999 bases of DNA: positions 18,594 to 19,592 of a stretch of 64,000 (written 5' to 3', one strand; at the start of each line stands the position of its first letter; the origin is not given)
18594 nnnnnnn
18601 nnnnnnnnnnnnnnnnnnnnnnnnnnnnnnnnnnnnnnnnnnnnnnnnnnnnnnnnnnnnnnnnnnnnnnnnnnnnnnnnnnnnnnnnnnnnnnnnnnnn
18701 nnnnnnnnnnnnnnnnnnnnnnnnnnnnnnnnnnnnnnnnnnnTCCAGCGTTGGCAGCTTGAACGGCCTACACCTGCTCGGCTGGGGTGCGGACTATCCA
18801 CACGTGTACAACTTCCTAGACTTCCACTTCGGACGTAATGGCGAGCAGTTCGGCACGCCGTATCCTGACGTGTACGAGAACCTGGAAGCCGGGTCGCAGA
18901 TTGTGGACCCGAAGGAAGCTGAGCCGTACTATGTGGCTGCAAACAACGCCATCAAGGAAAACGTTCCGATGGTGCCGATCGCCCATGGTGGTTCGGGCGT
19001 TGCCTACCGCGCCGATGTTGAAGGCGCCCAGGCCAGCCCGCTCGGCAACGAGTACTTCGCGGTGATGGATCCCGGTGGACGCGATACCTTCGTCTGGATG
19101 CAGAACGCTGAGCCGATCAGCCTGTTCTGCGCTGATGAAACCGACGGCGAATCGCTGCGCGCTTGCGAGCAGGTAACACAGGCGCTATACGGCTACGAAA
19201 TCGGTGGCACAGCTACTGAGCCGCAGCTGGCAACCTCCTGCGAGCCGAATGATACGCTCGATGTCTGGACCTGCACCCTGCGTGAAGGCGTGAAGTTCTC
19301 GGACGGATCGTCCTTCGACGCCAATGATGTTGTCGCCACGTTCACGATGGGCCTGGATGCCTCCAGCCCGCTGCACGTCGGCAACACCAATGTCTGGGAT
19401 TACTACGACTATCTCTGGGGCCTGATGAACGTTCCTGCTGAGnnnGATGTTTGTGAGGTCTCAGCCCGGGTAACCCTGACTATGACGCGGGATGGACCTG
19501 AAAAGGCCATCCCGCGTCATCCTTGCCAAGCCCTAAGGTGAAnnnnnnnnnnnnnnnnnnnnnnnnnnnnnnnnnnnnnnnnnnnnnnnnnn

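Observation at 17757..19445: Circularly permuted DppA-type substrate-binding protein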

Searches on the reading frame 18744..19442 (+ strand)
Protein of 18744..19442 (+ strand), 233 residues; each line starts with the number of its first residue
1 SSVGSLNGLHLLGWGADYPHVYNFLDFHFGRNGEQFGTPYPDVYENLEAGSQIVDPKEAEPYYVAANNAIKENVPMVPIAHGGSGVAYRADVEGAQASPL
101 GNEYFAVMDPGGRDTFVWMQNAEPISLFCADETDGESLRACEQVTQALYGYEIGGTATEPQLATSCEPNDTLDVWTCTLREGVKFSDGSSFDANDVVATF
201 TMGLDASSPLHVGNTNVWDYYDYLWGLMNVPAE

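Call 16: search_protein_representatives(protein=window:18744-19442:+)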
Query: 233 residues. Proteins with E-value up to 0.001 (for the whole library): 1615; up to 1e-10: 438; up to 1e-30: 135. The best 150 are listed.
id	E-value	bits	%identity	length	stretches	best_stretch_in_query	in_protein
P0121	5.7e-91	321.2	62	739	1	6-230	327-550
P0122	5.4e-90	318.0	62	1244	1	3-230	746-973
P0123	1.9e-84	299.9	61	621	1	2-230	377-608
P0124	1.3e-82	293.9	59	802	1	4-231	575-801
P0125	4.4e-82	292.1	61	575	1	1-232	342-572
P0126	1.1e-80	287.6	54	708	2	3-227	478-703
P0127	7.3e-76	271.8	56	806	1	1-229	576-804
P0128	1.2e-75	271.0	54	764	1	4-227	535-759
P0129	2.7e-74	266.6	52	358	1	3-231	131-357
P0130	9.3e-74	264.9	52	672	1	4-232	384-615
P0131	7.6e-73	261.9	55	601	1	9-226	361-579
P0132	9.5e-73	261.6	62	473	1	2-189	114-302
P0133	3.0e-69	250.1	50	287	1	8-233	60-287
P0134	1.0e-67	245.1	51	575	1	6-226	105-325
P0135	1.3e-67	244.7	57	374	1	2-191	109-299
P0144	4.6e-60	220.0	49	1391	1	10-229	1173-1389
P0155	1.3e-53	198.9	48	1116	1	4-230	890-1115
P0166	6.8e-51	190.0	44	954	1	9-232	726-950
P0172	3.7e-49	184.3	44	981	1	9-229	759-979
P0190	6.5e-45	170.4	40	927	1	8-226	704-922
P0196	4.1e-42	161.2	40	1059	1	8-226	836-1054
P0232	9.5e-35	137.1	34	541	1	8-220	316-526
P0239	1.3e-33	133.4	33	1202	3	8-212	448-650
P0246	5.3e-32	128.1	38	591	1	4-228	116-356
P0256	1.1e-30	123.8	33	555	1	14-224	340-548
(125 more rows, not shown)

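Call 18: search_protein_families(library=pfam, proteins=[P0122, P0144, P0155, P0196, P0172, P0166, P0190, P0239, P0124], max_evalue=0.001)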
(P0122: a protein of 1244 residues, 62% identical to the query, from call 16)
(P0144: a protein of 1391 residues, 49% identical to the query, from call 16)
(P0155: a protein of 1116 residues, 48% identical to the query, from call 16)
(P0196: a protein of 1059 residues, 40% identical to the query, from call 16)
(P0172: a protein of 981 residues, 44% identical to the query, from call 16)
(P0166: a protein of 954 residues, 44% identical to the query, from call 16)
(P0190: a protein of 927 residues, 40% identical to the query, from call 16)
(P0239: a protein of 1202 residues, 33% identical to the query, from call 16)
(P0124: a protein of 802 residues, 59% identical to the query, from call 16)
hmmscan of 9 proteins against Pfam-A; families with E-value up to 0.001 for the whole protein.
P0122 (1244 aa): 4 families
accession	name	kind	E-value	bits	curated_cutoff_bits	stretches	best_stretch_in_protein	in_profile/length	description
PF00496.27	SBP_bac_5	-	2.2e-70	238.1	32.4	2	462-776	61-365/368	Bacterial extracellular solute-binding proteins, family 5 Middle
PF13458.12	Peripla_BP_6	-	3.7e-40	139.1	31.7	1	94-430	1-324/343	Periplasmic binding protein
PF01094.35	ANF_receptor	-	4.7e-20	72.4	25.4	1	125-434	16-340/353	Receptor family ligand binding region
PF18998.6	Flg_new_2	-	3.2e-07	30.7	23.6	1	998-1055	15-72/73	Divergent InlB B-repeat domain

P0144 (1391 aa): 4 families
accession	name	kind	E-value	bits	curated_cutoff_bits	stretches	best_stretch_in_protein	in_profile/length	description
PF00496.27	SBP_bac_5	-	4.7e-64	217.3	32.4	2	900-1190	64-359/368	Bacterial extracellular solute-binding proteins, family 5 Middle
PF00069.31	Pkinase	-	1.9e-47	162.3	31.7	1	11-257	1-252/263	Protein kinase domain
PF07714.23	PK_Tyr_Ser-Thr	-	2.9e-31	109.1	23.1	1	13-257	3-249/258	Protein tyrosine and serine/threonine kinase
PF03109.22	ABC1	-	2.8e-05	23.8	22.9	1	49-159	113-218/244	ABC1 atypical kinase-like domain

P0155 (1116 aa): 4 families
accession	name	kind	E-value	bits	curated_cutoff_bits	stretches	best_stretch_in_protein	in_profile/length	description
PF00496.27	SBP_bac_5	-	5.8e-72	243.3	32.4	2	610-916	61-362/368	Bacterial extracellular solute-binding proteins, family 5 Middle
PF12773.13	DZR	-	3.1e-06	27.7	27.3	0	435-502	1-44/45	Double zinc ribbon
PF17032.10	Zn_ribbon_15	-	2e-05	25.7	28.9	0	483-503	53-73/73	zinc-ribbon family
PF18912.6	DZR_2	-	3.8e-05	23.9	27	0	484-504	9-29/56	Double zinc ribbon domain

P0196 (1059 aa): 4 families
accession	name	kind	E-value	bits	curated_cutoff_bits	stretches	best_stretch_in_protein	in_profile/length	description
PF00496.27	SBP_bac_5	-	1.1e-79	268.6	32.4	2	563-858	62-362/368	Bacterial extracellular solute-binding proteins, family 5 Middle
PF00498.31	FHA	-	9.3e-21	74.5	20.7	1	367-431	2-67/67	FHA domain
PF00656.27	Peptidase_C14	-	1.8e-19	70.8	21.4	1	3-236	1-225/233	Caspase domain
PF16697.10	Yop-YscD_cpl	-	1.2e-14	54.8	33.2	1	352-438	5-91/94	Inner membrane component of T3SS, cytoplasmic domain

P0172 (981 aa): 6 families
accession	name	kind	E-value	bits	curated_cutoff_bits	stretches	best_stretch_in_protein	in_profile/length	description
PF00496.27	SBP_bac_5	-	2.8e-90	303.5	32.4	2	478-782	62-364/368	Bacterial extracellular solute-binding proteins, family 5 Middle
PF00069.31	Pkinase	-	9.1e-45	153.5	31.7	1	9-262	1-256/263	Protein kinase domain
PF07714.23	PK_Tyr_Ser-Thr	-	4.2e-29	102.1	23.1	1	10-258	2-249/258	Protein tyrosine and serine/threonine kinase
PF01636.29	APH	-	1.3e-07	32.1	23.2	1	106-156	146-198/239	Phosphotransferase enzyme family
PF03109.22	ABC1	-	7.8e-05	22.4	22.9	1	83-157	142-216/244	ABC1 atypical kinase-like domain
PF06293.20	Kdo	-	0.00092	19.1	21.3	0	19-145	23-155/207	Lipopolysaccharide kinase (Kdo/WaaP) family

P0166 (954 aa): 4 families
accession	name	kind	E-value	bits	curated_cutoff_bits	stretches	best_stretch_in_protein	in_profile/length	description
PF00496.27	SBP_bac_5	-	3.6e-100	336.1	32.4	2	446-749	61-364/368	Bacterial extracellular solute-binding proteins, family 5 Middle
PF13458.12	Peripla_BP_6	-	3.5e-53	181.9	31.7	1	80-423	1-343/343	Periplasmic binding protein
PF01094.35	ANF_receptor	-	5.3e-29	101.8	25.4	1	101-420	3-351/353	Receptor family ligand binding region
PF13433.12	Peripla_BP_5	-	6.2e-06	26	27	1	81-375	1-300/363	Periplasmic binding protein domain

P0190 (927 aa): 4 families
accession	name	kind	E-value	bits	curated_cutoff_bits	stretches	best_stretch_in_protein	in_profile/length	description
PF00496.27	SBP_bac_5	-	1.5e-104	350.5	32.4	2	430-727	63-363/368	Bacterial extracellular solute-binding proteins, family 5 Middle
PF13458.12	Peripla_BP_6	-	5.9e-46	158.1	31.7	1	63-405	1-333/343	Periplasmic binding protein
PF01094.35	ANF_receptor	-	1.8e-30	106.7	25.4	1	93-412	14-352/353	Receptor family ligand binding region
PF13433.12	Peripla_BP_5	-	1.6e-06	27.9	27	1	97-365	36-300/363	Periplasmic binding protein domain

P0239 (1202 aa): 1 family
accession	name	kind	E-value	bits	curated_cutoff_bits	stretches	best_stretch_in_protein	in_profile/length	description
PF00496.27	SBP_bac_5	-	3.4e-179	596.1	32.4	2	106-468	3-360/368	Bacterial extracellular solute-binding proteins, family 5 Middle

P0124 (802 aa): 4 families
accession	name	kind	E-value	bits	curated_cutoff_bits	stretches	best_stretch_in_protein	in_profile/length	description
PF00496.27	SBP_bac_5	-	4.1e-78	263.5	32.4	2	298-605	62-366/368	Bacterial extracellular solute-binding proteins, family 5 Middle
PF13676.11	TIR_2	-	7e-19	69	28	1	2-104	14-118/122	TIR domain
PF01582.25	TIR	-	4.9e-06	26.9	21.3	1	4-64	21-80/179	TIR domain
PF08937.16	ThsB_TIR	-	3e-05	24.8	21.2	1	30-74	49-93/100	Thoeris protein ThsB, TIR-like domain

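Call 24: find_related_loci(query=window:18744-19442:+, collection=genome_contigs, flank=6000)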
Query window:18744-19442:+ (233 aa) in genome_contigs; peptide patterns used: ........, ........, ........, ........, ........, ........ (x = any residue, [..] = any of these).
462 stretches matched a pattern; 400 encode a relative of the query (tblastn E <= 1e-3); the best 80 are kept; 80 distinct loci.
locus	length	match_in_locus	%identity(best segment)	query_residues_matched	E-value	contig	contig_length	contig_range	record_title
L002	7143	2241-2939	94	1-233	4e-150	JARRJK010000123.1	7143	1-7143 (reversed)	MAG: Anaerolineales bacterium isolate Spart_018_MAG scaffold_11237, whole genome shotgun sequence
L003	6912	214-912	91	1-233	2e-145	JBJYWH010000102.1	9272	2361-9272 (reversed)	MAG: Anaerolineales bacterium isolate J5_7_160517rDrA_9 J5_7_160517rDrA_9_000000000102, whole genome shotgun sequence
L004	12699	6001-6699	83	1-233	9e-124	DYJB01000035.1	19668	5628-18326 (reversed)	MAG TPA_asm: Candidatus Aquidulcis sp. isolate FI88_3_69_8 Afr_mines_FI88_1018_length_19668_cov_3_060062, whole genome s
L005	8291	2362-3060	75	1-233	5e-123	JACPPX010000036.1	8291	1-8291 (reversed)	MAG: Chloroflexi bacterium isolate NC_groundwater_638_Ag_B-0.1um_56_24 B_1_S1_Biohub_coassembly_k141_1469074, whole geno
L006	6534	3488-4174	76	1-229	9e-122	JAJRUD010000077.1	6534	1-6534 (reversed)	MAG: Chloroflexota bacterium isolate Dive96_bin10.148 k141_1547829, whole genome shotgun sequence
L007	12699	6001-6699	76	1-233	2e-121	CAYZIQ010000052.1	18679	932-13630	MAG TPA_asm: uncultured Chloroflexus sp. isolate SRP098346_co1_418 genome assembly, contig: NODE_2931_length_18679_cov_2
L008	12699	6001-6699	74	1-233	7e-120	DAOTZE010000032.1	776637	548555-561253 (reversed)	MAG TPA_asm: Anaerolineales bacterium isolate H39_483 k131_1369519, whole genome shotgun sequence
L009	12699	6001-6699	73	1-233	5e-119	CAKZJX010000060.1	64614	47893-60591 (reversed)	MAG TPA_asm: uncultured Anaerolineae bacterium isolate SRR5214706_bin.105_CONCOCT_v1.1_MAG genome assembly, contig: ERZ1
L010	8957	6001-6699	72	1-233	6e-118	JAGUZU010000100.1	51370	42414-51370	MAG: Anaerolineales bacterium isolate DeMMO6_15 c_000000079514, whole genome shotgun sequence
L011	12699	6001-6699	74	1-233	4e-118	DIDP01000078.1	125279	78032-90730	MAG TPA_asm: Anaerolineales bacterium UBA5797 UBA5797_contig_250, whole genome shotgun sequence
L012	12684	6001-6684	75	1-228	8e-118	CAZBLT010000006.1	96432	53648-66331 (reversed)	MAG TPA_asm: uncultured Anaerolineaceae bacterium isolate SRP338002_co1_121 genome assembly, contig: NODE_210_length_964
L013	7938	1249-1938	74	1-230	5e-118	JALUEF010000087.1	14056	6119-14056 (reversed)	MAG: Anaerolineales bacterium isolate S143_metabat1_scaf2bin.026 S143_NODE_2440_length_14056_cov_2.490775, whole genome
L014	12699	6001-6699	74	1-233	2e-117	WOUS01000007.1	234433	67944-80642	MAG: Anaerolineaceae bacterium isolate X2_MetaBAT.10 scaffold_71, whole genome shotgun sequence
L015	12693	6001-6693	73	1-231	1e-117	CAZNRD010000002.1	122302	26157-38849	MAG TPA_asm: uncultured Anaerolineaceae bacterium isolate binchicken_co209_24 genome assembly, contig: NODE_52_length_12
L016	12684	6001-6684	74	1-228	3e-117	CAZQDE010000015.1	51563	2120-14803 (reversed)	MAG TPA_asm: uncultured Anaerolineaceae bacterium isolate binchicken_co19_417 genome assembly, contig: NODE_715_length_5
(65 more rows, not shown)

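Call 31: find_related_loci(query=P0134, collection=genome_contigs, flank=5000)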
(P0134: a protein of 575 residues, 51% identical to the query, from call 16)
Query P0134 (575 aa) in genome_contigs; peptide patterns used: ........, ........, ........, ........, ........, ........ (x = any residue, [..] = any of these).
431 stretches matched a pattern; 385 encode a relative of the query (tblastn E <= 1e-3); the best 80 are kept; 80 distinct loci.
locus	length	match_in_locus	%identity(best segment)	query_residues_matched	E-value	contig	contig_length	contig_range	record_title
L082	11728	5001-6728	96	1-575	0e+0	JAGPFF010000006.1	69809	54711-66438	MAG: Anaerolineaceae bacterium isolate Gw_SlDig_bin_154 Gw_SlDig_457_length_69809_cov_7.033509, whole genome shotgun seq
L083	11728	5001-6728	83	1-575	0e+0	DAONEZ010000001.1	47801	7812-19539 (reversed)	MAG TPA_asm: Anaerolineaceae bacterium isolate AMR_MDS_3856 NODE_659_length_47801_cov_5.314414, whole genome shotgun seq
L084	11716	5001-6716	82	6-574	0e+0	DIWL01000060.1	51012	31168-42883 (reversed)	MAG TPA_asm: Anaerolineaceae bacterium UBA6107 UBA6107_contig_10982, whole genome shotgun sequence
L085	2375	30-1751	82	1-574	0e+0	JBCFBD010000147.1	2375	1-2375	MAG: Anaerolineaceae bacterium isolate metabat2.bin.22 NODE_8438_length_2375_cov_3.274179, whole genome shotgun sequence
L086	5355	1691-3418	80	1-574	0e+0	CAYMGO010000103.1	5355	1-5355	MAG TPA_asm: uncultured Anaerolinea sp. isolate SRP192927_co7_630 genome assembly, contig: NODE_36526_length_5355_cov_7.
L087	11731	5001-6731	79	1-574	0e+0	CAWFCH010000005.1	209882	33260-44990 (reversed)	MAG: uncultured Chloroflexia bacterium isolate MFD04716.bin.1.274 genome assembly, contig: contig_4294, whole genome sho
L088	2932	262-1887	78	1-567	0e+0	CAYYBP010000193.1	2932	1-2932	MAG TPA_asm: uncultured Anaerolinea sp. isolate SRP192927_co7_192 genome assembly, contig: NODE_93112_length_2932_cov_3.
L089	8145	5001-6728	78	1-574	0e+0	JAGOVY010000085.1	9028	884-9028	MAG: Anaerolineaceae bacterium isolate Gw_Inlet_bin_103 Gw_Inlet_12742_length_9028_cov_6.345130, whole genome shotgun se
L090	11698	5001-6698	77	2-574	0e+0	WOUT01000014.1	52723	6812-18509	MAG: Chloroflexi bacterium isolate X2_MetaBAT.11 scaffold_195, whole genome shotgun sequence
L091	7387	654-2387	78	1-574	0e+0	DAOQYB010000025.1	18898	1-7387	MAG TPA_asm: Anaerolineaceae bacterium isolate AMR_MDS_1021 NODE_3304_length_18898_cov_13.286154, whole genome shotgun s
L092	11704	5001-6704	77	3-575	0e+0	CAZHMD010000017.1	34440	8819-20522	MAG TPA_asm: uncultured Anaerolinea sp. isolate SRP302447_co4_501 genome assembly, contig: NODE_3385_length_34440_cov_33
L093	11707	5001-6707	79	1-574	0e+0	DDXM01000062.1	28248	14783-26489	MAG TPA_asm: Anaerolineaceae bacterium UBA2260 UBA2260_contig_19343, whole genome shotgun sequence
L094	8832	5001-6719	78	1-574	0e+0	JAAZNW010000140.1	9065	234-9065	MAG: Chloroflexota bacterium isolate AS27yjCOA_203 25296_AS27, whole genome shotgun sequence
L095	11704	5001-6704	75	3-575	0e+0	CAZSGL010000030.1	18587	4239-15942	MAG TPA_asm: uncultured Anaerolinea sp. isolate SRP302447_co4_94 genome assembly, contig: NODE_7777_length_18587_cov_9.5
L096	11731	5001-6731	78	1-574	0e+0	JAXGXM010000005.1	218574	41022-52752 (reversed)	MAG: Anaerolineaceae bacterium isolate AnMBR.bin490 bin490_5, whole genome shotgun sequence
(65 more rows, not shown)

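Call 35: list_cluster_members(proteins=[P0144, P0172, P0196, P0124, P0155, P0166, P0239, P0246, P0232, P0256])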
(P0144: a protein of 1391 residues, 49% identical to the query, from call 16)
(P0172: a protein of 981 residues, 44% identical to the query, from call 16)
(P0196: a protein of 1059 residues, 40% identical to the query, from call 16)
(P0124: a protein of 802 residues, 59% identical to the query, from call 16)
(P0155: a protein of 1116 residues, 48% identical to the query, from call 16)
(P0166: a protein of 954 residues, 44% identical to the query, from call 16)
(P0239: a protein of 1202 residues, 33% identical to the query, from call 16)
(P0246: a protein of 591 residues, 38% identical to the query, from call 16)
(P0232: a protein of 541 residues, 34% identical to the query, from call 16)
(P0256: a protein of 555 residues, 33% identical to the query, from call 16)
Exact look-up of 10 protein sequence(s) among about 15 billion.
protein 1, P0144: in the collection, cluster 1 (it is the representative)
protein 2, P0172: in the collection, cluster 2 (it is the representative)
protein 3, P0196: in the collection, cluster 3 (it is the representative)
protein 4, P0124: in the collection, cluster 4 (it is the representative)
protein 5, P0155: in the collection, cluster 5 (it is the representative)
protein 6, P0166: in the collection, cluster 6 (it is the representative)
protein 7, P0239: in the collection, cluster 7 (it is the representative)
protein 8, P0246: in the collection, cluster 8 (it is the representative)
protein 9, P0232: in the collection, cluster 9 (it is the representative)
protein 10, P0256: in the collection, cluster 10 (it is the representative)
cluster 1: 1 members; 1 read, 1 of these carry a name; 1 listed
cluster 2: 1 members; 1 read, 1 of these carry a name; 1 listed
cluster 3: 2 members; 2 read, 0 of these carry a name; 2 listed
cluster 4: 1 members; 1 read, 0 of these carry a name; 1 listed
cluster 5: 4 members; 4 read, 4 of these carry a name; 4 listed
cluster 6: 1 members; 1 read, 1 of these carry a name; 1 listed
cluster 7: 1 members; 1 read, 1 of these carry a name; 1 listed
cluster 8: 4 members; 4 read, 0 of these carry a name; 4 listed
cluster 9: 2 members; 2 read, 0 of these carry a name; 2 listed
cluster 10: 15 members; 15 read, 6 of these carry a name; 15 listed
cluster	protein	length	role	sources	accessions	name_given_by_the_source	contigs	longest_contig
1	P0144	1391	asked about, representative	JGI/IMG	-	peptide/nickel transport system substrate-binding protein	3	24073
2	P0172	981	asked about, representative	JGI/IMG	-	ABC-type transport system substrate-binding protein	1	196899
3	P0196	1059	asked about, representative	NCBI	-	-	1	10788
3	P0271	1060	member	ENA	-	-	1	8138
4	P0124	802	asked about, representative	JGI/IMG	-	-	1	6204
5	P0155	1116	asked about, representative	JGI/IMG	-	peptide/nickel transport system substrate-binding protein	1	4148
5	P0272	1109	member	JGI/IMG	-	peptide/nickel transport system substrate-binding protein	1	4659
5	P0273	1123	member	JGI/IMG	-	peptide/nickel transport system substrate-binding protein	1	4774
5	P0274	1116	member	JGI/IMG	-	peptide/nickel transport system substrate-binding protein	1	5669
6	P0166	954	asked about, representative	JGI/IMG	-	ABC-type transport system substrate-binding protein/ABC-type branched-subunit amino acid ...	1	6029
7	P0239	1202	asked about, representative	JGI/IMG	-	peptide/nickel transport system substrate-binding protein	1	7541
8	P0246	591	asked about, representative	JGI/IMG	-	-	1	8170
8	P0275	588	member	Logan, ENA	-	-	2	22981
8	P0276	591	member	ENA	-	-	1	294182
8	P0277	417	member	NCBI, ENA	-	-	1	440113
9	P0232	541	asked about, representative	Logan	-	-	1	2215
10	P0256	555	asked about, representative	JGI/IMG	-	ABC-type transport system substrate-binding protein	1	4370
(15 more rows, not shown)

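Call 43: find_related_loci(query=P0256, collection=genome_contigs, flank=4000)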
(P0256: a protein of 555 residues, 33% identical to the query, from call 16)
Query P0256 (555 aa) in genome_contigs; peptide patterns used: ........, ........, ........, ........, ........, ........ (x = any residue, [..] = any of these).
51 stretches matched a pattern; 30 encode a relative of the query (tblastn E <= 1e-3); 30 distinct loci.
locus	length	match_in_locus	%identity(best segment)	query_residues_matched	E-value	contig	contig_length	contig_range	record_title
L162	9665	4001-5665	75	1-555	0e+0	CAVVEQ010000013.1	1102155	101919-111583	MAG: uncultured Chloroflexia bacterium isolate MFD04716.bin.2.60 genome assembly, contig: contig_8519, whole genome shot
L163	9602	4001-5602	76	22-555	0e+0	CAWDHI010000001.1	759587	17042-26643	MAG: uncultured Chloroflexia bacterium isolate MFD04716.bin.1.245 genome assembly, contig: contig_20037, whole genome sh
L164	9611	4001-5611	75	19-555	0e+0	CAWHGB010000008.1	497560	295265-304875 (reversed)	MAG: uncultured Chloroflexia bacterium isolate MFD00709.bin.2.144 genome assembly, contig: contig_71225, whole genome sh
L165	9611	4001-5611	73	6-555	0e+0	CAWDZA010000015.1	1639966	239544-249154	MAG: uncultured Chloroflexia bacterium isolate MFD05674.bin.1.26 genome assembly, contig: contig_27382, whole genome sho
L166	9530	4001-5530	39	32-554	1e-122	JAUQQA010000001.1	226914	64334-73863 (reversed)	MAG: Chloroflexota bacterium isolate JZ-3.bins.20.201901 NODE_20_length_226914_cov_58.483524, whole genome shotgun seque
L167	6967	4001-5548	38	28-554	1e-115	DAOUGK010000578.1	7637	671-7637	MAG TPA_asm: Anaerolineae bacterium isolate R69_164 k135_542002, whole genome shotgun sequence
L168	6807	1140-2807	36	3-554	3e-112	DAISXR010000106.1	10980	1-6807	MAG TPA_asm: Anaerolineaceae bacterium isolate CTOTU7689 NODE_9489_length_10980_cov_7.770892, whole genome shotgun seque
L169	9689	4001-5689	37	1-554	5e-112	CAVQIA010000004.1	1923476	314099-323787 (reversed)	MAG: uncultured Chloroflexia bacterium isolate MFD10007.bin.1.28 genome assembly, contig: contig_12285, whole genome sho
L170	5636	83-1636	39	31-554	2e-109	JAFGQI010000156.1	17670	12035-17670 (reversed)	MAG: Anaerolineales bacterium isolate Zod_Metabat.740 k87_12817687, whole genome shotgun sequence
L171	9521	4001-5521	38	34-554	8e-109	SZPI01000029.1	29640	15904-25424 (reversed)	Anaerolineae bacterium CFX4 ZYPT4scaffold_770, whole genome shotgun sequence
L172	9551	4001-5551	36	28-554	4e-108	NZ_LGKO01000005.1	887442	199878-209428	Thermanaerothrix daxensis strain GNS-1 contig_2, whole genome shotgun sequence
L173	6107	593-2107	36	39-554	7e-107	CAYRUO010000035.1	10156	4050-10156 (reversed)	MAG TPA_asm: uncultured Thermanaerothrix sp. isolate binchicken_co40_18 genome assembly, contig: NODE_3108_length_10156_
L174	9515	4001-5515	36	39-554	1e-105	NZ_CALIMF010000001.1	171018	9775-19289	MAG: uncultured Thermanaerothrix sp. isolate S1_Bin_MAXBIN__187_1_1 c_000003055108, whole genome shotgun sequence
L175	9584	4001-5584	36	17-554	1e-105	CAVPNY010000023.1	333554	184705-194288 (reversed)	MAG: uncultured Chloroflexia bacterium isolate MFD00032.bin.3.204 genome assembly, contig: contig_69750, whole genome sh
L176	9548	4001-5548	38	28-554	2e-116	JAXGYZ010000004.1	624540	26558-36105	MAG: Anaerolineae bacterium isolate AnMBR.bin525 bin525_4, whole genome shotgun sequence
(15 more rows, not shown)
